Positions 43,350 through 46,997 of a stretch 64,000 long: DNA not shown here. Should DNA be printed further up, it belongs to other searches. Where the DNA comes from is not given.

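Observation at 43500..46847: Chimeric gene assembled from paralogues of two neighbouring genes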

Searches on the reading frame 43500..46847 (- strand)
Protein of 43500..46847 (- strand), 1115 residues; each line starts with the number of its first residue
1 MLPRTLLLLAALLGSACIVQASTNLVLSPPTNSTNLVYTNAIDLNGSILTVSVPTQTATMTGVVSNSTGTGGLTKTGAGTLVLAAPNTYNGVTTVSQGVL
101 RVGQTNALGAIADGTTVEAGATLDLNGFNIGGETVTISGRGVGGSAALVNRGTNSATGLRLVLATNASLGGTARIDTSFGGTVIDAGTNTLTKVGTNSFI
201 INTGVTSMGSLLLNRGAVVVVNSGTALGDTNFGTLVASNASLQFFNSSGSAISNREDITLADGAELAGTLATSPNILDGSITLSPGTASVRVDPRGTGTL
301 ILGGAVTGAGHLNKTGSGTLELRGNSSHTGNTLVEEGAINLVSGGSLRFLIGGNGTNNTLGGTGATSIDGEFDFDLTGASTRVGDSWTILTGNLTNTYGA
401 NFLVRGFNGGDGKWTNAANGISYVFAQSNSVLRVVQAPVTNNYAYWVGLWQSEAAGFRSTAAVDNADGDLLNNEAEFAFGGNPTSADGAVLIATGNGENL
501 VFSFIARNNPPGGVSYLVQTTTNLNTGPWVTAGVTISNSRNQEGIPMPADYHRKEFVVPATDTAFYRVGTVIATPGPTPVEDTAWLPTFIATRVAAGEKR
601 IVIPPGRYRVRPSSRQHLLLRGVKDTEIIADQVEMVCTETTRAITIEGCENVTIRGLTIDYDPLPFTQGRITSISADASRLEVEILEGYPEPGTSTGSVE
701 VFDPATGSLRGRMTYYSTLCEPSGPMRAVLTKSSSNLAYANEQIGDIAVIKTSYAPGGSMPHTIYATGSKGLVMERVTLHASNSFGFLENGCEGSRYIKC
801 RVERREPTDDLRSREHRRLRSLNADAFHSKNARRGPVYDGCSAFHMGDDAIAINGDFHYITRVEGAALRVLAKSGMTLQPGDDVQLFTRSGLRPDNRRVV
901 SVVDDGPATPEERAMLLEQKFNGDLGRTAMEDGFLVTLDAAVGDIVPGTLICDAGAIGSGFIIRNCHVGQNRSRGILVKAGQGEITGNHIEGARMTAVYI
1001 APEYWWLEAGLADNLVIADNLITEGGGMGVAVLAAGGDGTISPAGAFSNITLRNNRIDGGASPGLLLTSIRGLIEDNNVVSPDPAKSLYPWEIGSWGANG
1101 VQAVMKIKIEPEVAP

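Call 8: search_protein_families(library=pfam, proteins=[window:43500-46847:-], max_evalue=0.01)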
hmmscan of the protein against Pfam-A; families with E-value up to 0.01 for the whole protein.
window:43500-46847:- (1115 aa): 2 families
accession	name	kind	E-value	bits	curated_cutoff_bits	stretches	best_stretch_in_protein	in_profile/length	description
PF12951.13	PATR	-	2.9e-14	53.2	27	2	73-102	1-30/30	Passenger-associated-transport-repeat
PF13229.12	Beta_helix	-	4.1e-08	33.4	25.9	1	959-1072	55-149/158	Right handed beta helix region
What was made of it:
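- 43500..46847 (-): Gene A: the fusion protein, 1115 aa (stop codon included in the coordinates). Pfam PATR E 2.9e-14 and Beta_helix E 4e-8 (call 8).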

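Call 9: search_protein_families(library=ncbifam, proteins=[window:43500-46847:-], max_evalue=0.01)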
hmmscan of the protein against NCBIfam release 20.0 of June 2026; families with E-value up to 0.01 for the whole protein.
window:43500-46847:- (1115 aa): 2 families
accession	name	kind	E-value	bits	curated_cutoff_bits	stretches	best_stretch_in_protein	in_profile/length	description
TIGR02601.1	autotrns_rpt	repeat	1.1e-16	60.2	19.85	2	72-103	1-32/32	beta strand repeat protein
NF033865.1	fusolisin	equivalog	6.1e-05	21.3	999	1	47-132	434-512/1006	fusolisin family autotransporter serine protease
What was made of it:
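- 45828..46781 (-): PATR beta-helix 'stalk' region of A (residues about 23-340). PF12951 has 2 stretches, the best at residues 73-102; TIGR02601 E 1e-16 (calls 8, 9).
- On PATR repeat proteins (PF12951 / TIGR02601): TIGR02601: 60.2 bits against 19.85 (calls 8, 9).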

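Call 16: find_homologous_proteins(query=window:43500-46847:-, max_evalue=1e-10)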
Query window:43500-46847:- (1115 aa): 534 proteins with E <= 1e-10 among 8000 candidates; the best 120 are listed.
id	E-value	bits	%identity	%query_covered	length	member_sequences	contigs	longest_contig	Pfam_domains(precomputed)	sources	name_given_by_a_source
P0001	0.0e+0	1676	70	99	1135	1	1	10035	PF12951.14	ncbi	-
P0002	0.0e+0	1567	65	100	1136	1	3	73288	PF12951.14,PF13229.13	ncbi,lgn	-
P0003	0.0e+0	1479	61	100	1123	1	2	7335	PF12951.14,PF13229.13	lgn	-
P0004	6.0e-146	506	56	45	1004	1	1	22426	PF12951.14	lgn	-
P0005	3.0e-137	477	50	50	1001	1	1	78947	PF12951.14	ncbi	-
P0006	1.1e-136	475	54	45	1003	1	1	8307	PF12951.14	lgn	-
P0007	1.1e-104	369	52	33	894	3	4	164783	PF12951.14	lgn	-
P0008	1.9e-98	349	35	25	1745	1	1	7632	PF12951.14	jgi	jgi:autotransporter-associated beta strand protein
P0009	3.0e-85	305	42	45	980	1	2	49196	PF12951.14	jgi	jgi:fibronectin-binding autotransporter adhesin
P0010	3.3e-81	292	56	25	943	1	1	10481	PF12951.14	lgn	-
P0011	1.3e-79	286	57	26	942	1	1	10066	PF12951.14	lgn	-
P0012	1.1e-78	283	54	25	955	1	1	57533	PF12951.14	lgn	-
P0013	2.8e-75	272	39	27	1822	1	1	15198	PF12951.14,PF18676.7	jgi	jgi:autotransporter-associated beta strand protein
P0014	2.2e-72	262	55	28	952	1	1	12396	PF12951.14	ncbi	-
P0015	1.1e-69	253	34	31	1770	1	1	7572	PF12951.14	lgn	-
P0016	1.4e-67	247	37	48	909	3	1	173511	PF12951.14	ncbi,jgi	jgi:fibronectin-binding autotransporter adhesin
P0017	6.5e-67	244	36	26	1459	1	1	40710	PF12951.14,PF03160.21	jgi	jgi:autotransporter-associated beta strand protein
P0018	5.4e-64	235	37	46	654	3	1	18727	PF12951.14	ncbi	-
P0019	1.1e-57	214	34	25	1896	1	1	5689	PF12951.14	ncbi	ncbi:MAG: autotransporter-associated beta strand repeat-containing protein, partial [Actinomycetota 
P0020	8.6e-57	211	34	16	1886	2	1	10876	PF12951.14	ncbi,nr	ncbi:MAG: hypothetical protein FJ288_11800, partial [Planctomycetes bacterium]|nr:hypothetical prote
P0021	1.4e-54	203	36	24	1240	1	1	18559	PF12951.14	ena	-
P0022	2.5e-52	196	39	25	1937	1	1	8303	PF12951.14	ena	-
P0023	9.6e-52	194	34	27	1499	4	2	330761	PF12951.14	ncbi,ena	-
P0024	2.3e-51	193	47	24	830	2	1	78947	PF12951.14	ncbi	-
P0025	4.0e-51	192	40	25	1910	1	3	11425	PF12951.14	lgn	-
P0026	4.3e-51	192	39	25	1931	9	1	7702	PF12951.14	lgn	-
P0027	6.9e-51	191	37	34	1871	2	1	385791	PF12951.14,PF18676.7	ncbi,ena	-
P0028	2.4e-49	186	33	29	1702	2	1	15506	PF12951.14,PF07589.17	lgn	-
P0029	7.8e-49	184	37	37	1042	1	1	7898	PF12951.14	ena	-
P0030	8.7e-48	181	35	25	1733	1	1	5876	PF12951.14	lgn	-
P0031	2.0e-47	180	34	25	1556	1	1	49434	PF12951.14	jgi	jgi:fibronectin-binding autotransporter adhesin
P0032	3.0e-47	179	35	25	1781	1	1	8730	PF12951.14,PF13385.14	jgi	-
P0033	7.1e-47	178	33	24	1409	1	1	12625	PF12951.14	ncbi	ncbi:MAG: hypothetical protein RIQ93_894, partial [Verrucomicrobiota bacterium]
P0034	3.0e-45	173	32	28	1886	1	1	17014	PF12951.14,PF00353.26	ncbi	ncbi:MAG: beta strand repeat-containing protein [Beijerinckiaceae bacterium]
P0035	6.9e-45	171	34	26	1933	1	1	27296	PF12951.14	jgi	-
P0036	4.9e-43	165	30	26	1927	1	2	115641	PF12951.14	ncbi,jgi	jgi:fibronectin-binding autotransporter adhesin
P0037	4.9e-42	162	35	26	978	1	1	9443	PF12951.14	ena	-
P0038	1.1e-41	161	30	28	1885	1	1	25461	PF12951.14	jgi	jgi:autotransporter-associated beta strand protein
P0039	1.3e-41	161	37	24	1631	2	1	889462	PF12951.14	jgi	jgi:fibronectin-binding autotransporter adhesin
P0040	1.9e-41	160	45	24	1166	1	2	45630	PF12951.14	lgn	-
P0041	3.2e-41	159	42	23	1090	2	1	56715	PF12951.14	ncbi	-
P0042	4.5e-41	159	43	24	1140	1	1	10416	PF12951.14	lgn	-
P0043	5.9e-40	155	31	30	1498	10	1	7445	PF12951.14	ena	-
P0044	9.6e-40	154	35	27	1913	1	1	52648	PF12951.14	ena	-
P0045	2.9e-39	153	33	24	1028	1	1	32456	PF12951.14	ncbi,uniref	ncbi:beta strand repeat-containing protein, partial [Variovorax sp. JS1663]|uniref:beta strand repea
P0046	1.4e-38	151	35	25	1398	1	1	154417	PF12951.14,PF04151.22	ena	-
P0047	4.4e-38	149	49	8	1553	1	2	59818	PF12951.14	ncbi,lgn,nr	ncbi:MAG: autotransporter-associated beta strand repeat-containing protein [Planctomycetaceae bacter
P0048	5.2e-38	149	34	25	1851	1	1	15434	PF12951.14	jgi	jgi:autotransporter-associated beta strand protein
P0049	5.7e-38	149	36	24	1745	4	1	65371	PF12951.14,PF13018.12,PF05860.20,PF18657.7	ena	-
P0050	9.2e-38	148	34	27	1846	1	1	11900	PF12951.14,PF03797.26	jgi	jgi:fibronectin-binding autotransporter adhesin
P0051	1.6e-37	147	32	27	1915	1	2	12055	PF12951.14,PF00801.27,PF18911.7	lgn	-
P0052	4.8e-37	145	33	28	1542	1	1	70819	PF12951.14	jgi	jgi:autotransporter-associated beta strand protein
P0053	3.8e-36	142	43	24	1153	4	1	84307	PF12951.14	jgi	jgi:autotransporter-associated beta strand protein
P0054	1.4e-35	141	34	27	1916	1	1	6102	PF12951.14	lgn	-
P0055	1.4e-35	141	34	26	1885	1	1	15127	PF12951.14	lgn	-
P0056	5.5e-35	139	31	30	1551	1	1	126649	PF12951.14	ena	-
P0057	1.0e-34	138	52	8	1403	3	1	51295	PF12951.14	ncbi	ncbi:MAG: autotransporter-associated beta strand repeat-containing protein, partial [Verrucomicrobio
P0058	2.0e-34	137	35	29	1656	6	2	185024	PF12951.14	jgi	-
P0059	2.9e-34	136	30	26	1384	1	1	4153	PF12951.14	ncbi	ncbi:MAG: autotransporter-associated beta strand repeat-containing protein, partial [Verrucomicrobio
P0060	3.5e-34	136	36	25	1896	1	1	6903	PF12951.14,PF13688.13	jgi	jgi:autotransporter-associated beta strand protein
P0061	3.5e-34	136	33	26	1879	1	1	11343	PF12951.14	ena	-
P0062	4.8e-34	136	30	28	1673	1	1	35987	PF12951.14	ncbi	ncbi:hypothetical protein D2V17_19090, partial [Aurantiacibacter xanthus]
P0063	5.3e-34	135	34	26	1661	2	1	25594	PF12951.14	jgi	jgi:fibronectin-binding autotransporter adhesin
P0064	1.0e-33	134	34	29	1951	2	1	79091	PF12951.14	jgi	jgi:fibronectin-binding autotransporter adhesin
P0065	1.3e-33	134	34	27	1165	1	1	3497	PF12951.14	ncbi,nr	ncbi:MAG TPA: autotransporter-associated beta strand repeat-containing protein, partial [Candidatus 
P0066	1.6e-33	134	41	23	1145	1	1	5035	PF12951.14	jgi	-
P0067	2.1e-33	133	51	6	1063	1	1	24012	PF12951.14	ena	-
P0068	6.1e-33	132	42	8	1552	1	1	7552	PF12951.14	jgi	jgi:autotransporter-associated beta strand protein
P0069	6.5e-33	132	30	27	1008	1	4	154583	PF12951.14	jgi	jgi:autotransporter-associated beta strand protein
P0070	8.4e-33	131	33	25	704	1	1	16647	PF12951.14,PF03724.23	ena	-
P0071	9.5e-33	131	29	26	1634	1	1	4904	PF12951.14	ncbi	ncbi:MAG: autotransporter-associated beta strand repeat-containing protein, partial [Verrucomicrobio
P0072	9.7e-33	131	37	24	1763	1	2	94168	PF12951.14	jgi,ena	-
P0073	1.2e-32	131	33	25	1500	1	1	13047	PF12951.14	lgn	-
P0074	6.6e-32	128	39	26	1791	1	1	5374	PF12951.14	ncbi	ncbi:MAG: autotransporter-associated beta strand repeat-containing protein, partial [Planctomycetota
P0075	1.1e-31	128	36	25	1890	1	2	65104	PF12951.14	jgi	jgi:fibronectin-binding autotransporter adhesin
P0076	1.2e-31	128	35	25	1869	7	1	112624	PF12951.14,PF13385.14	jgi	jgi:autotransporter-associated beta strand protein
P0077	2.0e-31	127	33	25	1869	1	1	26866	PF12951.14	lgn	-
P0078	2.5e-31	127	39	29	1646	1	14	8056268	PF12951.14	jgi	jgi:fibronectin-binding autotransporter adhesin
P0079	2.6e-31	126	29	36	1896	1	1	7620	PF12951.14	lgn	-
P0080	3.0e-31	126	41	10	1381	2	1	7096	PF12951.14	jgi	-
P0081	3.3e-31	126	41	23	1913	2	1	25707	PF12951.14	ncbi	-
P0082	3.6e-31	126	33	25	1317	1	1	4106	PF12951.14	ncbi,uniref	ncbi:beta strand repeat-containing protein, partial [Variovorax sp. JS1663]|uniref:beta strand repea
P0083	5.1e-31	125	36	25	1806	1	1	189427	PF12951.14,PF14592.13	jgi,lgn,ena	-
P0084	5.8e-31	125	35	26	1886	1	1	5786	PF12951.14,PF05860.20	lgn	-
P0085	6.7e-31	125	34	25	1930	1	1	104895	PF12951.14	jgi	jgi:autotransporter-associated beta strand protein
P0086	1.0e-30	124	34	27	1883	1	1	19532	PF12951.14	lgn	-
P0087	1.1e-30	124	31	26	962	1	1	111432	PF12951.14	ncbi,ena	-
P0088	1.2e-30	124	33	25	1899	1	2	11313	PF12951.14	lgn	-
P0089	4.7e-30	122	33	25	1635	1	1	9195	PF12951.14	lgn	-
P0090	4.7e-30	122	32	25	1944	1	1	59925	PF12951.14,PF18886.7,PF13018.12,PF05860.20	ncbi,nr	ncbi:MAG: autotransporter-associated beta strand repeat-containing protein [Gallionella sp.]|nr:auto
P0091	4.9e-30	122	41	8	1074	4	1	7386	PF12951.14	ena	-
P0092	5.5e-30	122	34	26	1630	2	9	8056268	PF12951.14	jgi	jgi:autotransporter-associated beta strand protein/T5SS/PEP-CTERM-associated repeat protein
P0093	5.9e-30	122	49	7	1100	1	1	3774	PF12951.14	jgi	jgi:autotransporter-associated beta strand protein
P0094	7.9e-30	122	29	27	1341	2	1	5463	PF12951.14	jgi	-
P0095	1.4e-29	121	34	25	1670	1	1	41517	PF12951.14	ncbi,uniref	ncbi:MAG: beta strand repeat-containing protein [Prosthecobacter sp.]|uniref:beta strand repeat-cont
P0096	1.9e-29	120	32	26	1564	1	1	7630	PF12951.14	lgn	-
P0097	1.9e-29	120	32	28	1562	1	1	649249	PF12951.14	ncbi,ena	-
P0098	2.3e-29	120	32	26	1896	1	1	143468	PF12951.14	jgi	jgi:fibronectin-binding autotransporter adhesin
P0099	2.4e-29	120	35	30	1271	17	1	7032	PF12951.14,PF03797.26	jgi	jgi:autotransporter-associated beta strand protein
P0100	2.4e-29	120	35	26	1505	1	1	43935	PF12951.14,PF03797.26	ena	-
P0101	4.2e-29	119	34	24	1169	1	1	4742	PF12951.14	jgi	jgi:autotransporter-associated beta strand protein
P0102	4.9e-29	119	32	27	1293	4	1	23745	PF12951.14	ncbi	-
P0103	6.3e-29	119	34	31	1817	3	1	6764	PF12951.14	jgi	jgi:autotransporter-associated beta strand protein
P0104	7.3e-29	118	33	28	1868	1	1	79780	PF12951.14,PF13385.14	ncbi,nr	ncbi:MAG: autotransporter-associated beta strand repeat-containing protein [Verrucomicrobiae bacteri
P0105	1.3e-28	118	35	28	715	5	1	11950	PF12951.14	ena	-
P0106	1.3e-28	117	35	28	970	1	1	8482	PF12951.14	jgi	jgi:fibronectin-binding autotransporter adhesin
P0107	1.4e-28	117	36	25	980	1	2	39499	PF12951.14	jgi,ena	-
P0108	2.0e-28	117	34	26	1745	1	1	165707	PF12951.14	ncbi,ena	-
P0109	2.2e-28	117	38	24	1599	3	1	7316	PF12951.14,PF05860.20,PF18676.7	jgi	-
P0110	2.4e-28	117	34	24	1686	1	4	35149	PF12951.14,PF07589.17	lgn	-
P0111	2.4e-28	117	35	26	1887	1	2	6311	PF12951.14,PF18657.7,PF16640.12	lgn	-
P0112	4.8e-28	116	34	25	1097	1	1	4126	PF12951.14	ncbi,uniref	ncbi:beta strand repeat-containing protein, partial [Variovorax sp. JS1663]|uniref:beta strand repea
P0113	1.1e-27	114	34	25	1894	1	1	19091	PF12951.14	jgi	jgi:fibronectin-binding autotransporter adhesin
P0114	2.1e-27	114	35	25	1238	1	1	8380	PF12951.14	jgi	jgi:autotransporter-associated beta strand protein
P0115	2.6e-27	113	38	25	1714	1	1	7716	PF12951.14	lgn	-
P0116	2.6e-27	113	32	38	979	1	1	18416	PF12951.14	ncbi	-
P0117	3.7e-27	113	48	7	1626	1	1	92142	PF12951.14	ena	-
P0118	5.4e-27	112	33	28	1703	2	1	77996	PF12951.14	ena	-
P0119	6.1e-27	112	32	31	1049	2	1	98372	PF12951.14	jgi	-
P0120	8.1e-27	112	33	24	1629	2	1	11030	PF12951.14,PF18911.7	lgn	-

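Call 19: find_encoding_contigs(protein=P0002, flank=10000, max_places=3)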
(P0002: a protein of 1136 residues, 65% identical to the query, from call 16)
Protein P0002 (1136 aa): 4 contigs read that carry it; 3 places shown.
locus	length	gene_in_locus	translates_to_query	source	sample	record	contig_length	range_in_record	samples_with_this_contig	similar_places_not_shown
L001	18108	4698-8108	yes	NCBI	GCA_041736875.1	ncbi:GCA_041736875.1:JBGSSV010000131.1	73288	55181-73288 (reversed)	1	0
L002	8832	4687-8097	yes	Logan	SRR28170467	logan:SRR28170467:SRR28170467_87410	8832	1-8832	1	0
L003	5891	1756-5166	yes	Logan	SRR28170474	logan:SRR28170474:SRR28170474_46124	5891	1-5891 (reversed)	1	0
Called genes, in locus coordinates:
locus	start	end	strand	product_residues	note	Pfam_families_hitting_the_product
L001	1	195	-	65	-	?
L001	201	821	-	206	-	-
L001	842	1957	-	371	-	PF00392:GntR (weak), PF00532:Peripla_BP_1, PF13377:Peripla_BP_3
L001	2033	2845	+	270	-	PF07596:SBP_bac_10 (faint)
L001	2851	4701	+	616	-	PF13229:Beta_helix (weak)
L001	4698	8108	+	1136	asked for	PF12951:PATR, PF13229:Beta_helix (weak)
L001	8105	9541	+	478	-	PF00528:BPD_transp_1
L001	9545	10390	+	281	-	PF00528:BPD_transp_1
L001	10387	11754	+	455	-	PF01547:SBP_bac_1, PF13531:SBP_bac_11 (faint), PF13416:SBP_bac_8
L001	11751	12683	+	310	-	PF16227:DUF4886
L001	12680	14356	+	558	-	PF23763:Beta-barrel_GLAA-B_I, PF13229:Beta_helix (faint), PF23764:Beta-barrel_GLAA-B_II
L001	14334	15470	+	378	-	PF00005:ABC_tran, PF02463:SMC_N (faint), PF13304:AAA_21 (faint), PF17912:OB_MalK, PF08402:TOBE_2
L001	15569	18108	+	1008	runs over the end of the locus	PF12951:PATR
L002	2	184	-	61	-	?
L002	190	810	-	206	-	-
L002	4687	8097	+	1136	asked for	PF12951:PATR, PF13229:Beta_helix (weak)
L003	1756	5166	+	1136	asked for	PF12951:PATR, PF13229:Beta_helix (weak)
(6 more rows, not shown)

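Call 20: find_encoding_contigs(protein=P0001, flank=10000, max_places=3)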
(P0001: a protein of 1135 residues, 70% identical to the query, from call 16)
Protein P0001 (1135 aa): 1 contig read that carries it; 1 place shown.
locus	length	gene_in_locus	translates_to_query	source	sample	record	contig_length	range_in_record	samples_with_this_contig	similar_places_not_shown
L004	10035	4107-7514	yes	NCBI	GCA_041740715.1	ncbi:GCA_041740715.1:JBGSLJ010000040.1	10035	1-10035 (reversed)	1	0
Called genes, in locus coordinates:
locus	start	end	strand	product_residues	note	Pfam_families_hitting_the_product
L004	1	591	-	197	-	?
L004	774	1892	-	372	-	PF00392:GntR, PF12802:MarR_2 (faint), PF00532:Peripla_BP_1, PF13407:Peripla_BP_4 (weak), PF13377:Peripla_BP_3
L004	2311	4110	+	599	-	PF13229:Beta_helix (weak)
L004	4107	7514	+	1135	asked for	PF12951:PATR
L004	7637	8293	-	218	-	PF00657:Lipase_GDSL (faint), PF13472:Lipase_GDSL_2 (weak)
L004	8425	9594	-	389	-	-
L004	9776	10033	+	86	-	?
